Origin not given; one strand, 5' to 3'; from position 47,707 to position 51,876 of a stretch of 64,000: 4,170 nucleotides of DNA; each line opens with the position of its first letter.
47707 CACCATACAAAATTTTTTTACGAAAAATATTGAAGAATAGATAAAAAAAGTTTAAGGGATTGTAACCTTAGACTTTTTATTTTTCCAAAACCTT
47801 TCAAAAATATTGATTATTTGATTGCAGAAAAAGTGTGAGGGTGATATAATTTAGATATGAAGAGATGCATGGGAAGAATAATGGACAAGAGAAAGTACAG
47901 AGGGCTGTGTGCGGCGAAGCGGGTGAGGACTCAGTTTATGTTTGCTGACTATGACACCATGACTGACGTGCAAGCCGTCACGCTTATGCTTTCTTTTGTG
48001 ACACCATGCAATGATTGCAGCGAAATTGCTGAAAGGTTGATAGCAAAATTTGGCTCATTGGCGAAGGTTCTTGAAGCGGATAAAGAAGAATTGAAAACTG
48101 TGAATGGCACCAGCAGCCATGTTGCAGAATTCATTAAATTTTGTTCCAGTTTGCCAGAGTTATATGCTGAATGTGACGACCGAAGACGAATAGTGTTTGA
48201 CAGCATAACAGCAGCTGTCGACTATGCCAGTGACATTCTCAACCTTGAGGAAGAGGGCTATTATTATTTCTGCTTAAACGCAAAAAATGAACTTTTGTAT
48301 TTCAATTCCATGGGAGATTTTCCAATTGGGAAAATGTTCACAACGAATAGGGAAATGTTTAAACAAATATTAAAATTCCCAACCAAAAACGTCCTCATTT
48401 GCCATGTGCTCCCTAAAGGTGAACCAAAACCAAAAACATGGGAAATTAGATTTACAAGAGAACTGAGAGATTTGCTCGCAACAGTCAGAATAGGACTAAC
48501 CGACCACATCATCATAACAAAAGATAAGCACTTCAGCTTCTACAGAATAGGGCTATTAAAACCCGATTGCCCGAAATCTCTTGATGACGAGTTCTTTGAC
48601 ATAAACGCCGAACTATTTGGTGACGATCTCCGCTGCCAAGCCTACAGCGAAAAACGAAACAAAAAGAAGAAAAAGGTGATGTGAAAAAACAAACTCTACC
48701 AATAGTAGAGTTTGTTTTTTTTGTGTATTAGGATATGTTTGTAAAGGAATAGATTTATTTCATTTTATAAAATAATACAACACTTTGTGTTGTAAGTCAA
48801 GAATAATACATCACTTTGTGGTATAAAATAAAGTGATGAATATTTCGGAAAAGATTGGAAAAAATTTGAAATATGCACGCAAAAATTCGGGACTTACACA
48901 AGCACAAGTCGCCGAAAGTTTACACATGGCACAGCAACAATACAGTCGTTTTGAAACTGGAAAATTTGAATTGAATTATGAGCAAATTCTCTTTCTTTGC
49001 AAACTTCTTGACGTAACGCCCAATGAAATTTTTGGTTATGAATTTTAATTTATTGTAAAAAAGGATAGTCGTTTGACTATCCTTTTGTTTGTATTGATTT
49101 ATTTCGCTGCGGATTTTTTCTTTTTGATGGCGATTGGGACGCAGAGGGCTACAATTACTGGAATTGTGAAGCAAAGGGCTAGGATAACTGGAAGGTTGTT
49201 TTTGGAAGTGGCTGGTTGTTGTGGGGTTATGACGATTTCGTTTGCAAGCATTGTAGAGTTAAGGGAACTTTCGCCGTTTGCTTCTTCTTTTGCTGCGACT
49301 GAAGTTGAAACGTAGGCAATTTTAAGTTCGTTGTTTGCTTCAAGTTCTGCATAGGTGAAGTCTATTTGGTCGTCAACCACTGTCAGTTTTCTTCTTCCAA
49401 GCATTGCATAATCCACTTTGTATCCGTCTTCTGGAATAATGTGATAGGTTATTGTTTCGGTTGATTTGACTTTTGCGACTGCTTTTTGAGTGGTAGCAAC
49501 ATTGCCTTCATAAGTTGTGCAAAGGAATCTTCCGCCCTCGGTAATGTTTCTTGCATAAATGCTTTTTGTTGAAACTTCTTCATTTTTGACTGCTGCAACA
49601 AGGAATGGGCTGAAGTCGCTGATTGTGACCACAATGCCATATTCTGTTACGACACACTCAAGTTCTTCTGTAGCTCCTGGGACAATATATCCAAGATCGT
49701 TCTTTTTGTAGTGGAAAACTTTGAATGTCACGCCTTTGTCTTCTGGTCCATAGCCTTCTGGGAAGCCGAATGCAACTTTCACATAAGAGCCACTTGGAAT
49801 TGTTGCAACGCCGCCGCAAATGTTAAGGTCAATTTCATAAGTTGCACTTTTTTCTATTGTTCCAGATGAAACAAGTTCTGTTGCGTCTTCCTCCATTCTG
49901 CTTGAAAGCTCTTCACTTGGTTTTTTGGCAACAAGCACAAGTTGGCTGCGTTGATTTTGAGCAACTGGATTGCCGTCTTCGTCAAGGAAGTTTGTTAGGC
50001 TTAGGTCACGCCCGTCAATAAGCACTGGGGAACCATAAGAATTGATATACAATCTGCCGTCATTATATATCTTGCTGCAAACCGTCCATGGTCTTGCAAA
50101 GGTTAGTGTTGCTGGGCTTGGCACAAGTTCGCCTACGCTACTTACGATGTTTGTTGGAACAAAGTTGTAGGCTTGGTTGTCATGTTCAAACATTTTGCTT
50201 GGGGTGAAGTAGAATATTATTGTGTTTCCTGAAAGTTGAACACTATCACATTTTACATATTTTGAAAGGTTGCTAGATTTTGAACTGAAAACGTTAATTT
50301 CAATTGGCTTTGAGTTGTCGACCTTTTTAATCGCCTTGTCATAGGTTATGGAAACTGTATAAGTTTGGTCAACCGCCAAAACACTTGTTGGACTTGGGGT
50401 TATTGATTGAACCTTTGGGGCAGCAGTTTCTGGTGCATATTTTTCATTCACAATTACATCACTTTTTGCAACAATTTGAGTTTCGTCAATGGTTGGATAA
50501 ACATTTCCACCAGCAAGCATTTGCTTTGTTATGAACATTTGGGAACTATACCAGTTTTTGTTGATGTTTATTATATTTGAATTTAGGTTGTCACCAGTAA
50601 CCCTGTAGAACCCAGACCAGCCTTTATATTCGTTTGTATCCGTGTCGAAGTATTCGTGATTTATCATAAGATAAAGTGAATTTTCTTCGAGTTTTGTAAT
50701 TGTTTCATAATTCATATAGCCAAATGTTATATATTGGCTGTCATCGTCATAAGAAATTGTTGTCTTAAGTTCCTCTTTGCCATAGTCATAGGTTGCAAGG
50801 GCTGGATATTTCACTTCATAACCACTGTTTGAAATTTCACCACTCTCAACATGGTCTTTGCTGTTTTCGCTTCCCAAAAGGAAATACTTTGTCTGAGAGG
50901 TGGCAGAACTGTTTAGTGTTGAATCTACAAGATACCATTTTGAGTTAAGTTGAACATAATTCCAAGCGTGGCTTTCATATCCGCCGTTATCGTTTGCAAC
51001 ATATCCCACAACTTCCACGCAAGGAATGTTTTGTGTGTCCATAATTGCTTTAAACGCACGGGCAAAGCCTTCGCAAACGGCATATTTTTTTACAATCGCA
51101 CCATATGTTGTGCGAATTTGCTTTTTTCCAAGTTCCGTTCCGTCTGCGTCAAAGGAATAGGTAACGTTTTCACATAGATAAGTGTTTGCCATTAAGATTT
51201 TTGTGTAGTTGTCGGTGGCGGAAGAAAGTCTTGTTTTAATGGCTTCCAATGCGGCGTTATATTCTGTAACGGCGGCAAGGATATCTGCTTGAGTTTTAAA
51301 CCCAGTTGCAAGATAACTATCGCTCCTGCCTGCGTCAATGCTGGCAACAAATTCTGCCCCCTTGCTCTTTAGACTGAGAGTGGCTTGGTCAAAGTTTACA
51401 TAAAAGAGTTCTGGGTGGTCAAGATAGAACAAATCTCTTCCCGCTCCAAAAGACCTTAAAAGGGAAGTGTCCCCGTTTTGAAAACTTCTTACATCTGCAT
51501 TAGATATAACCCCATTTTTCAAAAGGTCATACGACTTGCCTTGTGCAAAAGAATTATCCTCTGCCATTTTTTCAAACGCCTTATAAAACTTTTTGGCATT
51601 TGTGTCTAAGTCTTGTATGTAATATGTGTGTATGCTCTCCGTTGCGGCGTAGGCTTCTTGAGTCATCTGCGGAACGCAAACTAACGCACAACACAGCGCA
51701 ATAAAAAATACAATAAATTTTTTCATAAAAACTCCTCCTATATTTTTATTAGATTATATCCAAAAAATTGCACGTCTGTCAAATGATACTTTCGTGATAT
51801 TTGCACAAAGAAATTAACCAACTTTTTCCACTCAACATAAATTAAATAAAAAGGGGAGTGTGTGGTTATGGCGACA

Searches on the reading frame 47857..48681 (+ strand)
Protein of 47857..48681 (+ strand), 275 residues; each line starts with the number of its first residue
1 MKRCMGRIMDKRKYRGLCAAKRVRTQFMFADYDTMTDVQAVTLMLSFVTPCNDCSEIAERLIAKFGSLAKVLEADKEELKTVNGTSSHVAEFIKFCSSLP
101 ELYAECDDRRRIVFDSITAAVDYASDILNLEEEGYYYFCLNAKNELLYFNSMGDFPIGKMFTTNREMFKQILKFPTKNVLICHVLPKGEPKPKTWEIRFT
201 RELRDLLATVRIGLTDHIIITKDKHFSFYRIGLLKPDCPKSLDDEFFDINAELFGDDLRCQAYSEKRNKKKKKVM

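Call 4: search_protein_families(library=pfam, proteins=[window:47857-48681:+])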
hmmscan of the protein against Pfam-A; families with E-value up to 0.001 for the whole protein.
window:47857-48681:+ (275 aa): 1 family
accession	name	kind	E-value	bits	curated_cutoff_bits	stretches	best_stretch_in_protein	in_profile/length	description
PF04002.20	RadC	-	1e-18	67.8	22.1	1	116-229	3-117/121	RadC-like JAB domain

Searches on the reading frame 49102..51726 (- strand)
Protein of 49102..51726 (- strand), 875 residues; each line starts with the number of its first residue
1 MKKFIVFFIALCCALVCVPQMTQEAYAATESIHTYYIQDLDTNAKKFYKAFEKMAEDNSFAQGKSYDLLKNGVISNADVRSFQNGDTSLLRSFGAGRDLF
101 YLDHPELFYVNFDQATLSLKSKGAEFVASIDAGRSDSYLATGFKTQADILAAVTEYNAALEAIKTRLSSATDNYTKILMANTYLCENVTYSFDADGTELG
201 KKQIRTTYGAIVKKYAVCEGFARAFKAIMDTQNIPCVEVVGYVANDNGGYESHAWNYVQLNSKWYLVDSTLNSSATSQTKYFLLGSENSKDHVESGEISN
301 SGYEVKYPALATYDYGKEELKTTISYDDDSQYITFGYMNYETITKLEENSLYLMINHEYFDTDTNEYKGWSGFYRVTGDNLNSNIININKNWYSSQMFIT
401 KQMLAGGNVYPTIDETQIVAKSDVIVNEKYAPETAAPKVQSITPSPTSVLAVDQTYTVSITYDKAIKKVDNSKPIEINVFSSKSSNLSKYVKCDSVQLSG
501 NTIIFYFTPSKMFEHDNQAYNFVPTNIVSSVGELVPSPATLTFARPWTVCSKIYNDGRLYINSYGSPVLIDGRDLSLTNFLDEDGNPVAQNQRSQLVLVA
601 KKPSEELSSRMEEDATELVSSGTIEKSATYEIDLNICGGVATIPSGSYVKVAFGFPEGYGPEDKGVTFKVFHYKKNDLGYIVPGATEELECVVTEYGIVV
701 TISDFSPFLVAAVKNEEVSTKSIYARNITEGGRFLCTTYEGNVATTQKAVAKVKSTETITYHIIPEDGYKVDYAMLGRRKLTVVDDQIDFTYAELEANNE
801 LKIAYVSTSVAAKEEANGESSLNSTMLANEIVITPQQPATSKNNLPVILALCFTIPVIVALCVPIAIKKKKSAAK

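Call 4: search_protein_families(library=pfam, proteins=[window:49102-51726:-])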
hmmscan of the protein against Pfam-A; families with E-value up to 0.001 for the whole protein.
window:49102-51726:- (875 aa): 2 families
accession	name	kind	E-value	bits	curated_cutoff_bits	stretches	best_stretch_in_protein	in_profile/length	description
PF01841.26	Transglut_core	-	1.6e-10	41.6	23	1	164-268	4-107/108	Transglutaminase-like superfamily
PF04473.18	DUF553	-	5.7e-05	23.1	20.5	1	161-272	4-116/140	Transglutaminase-like domain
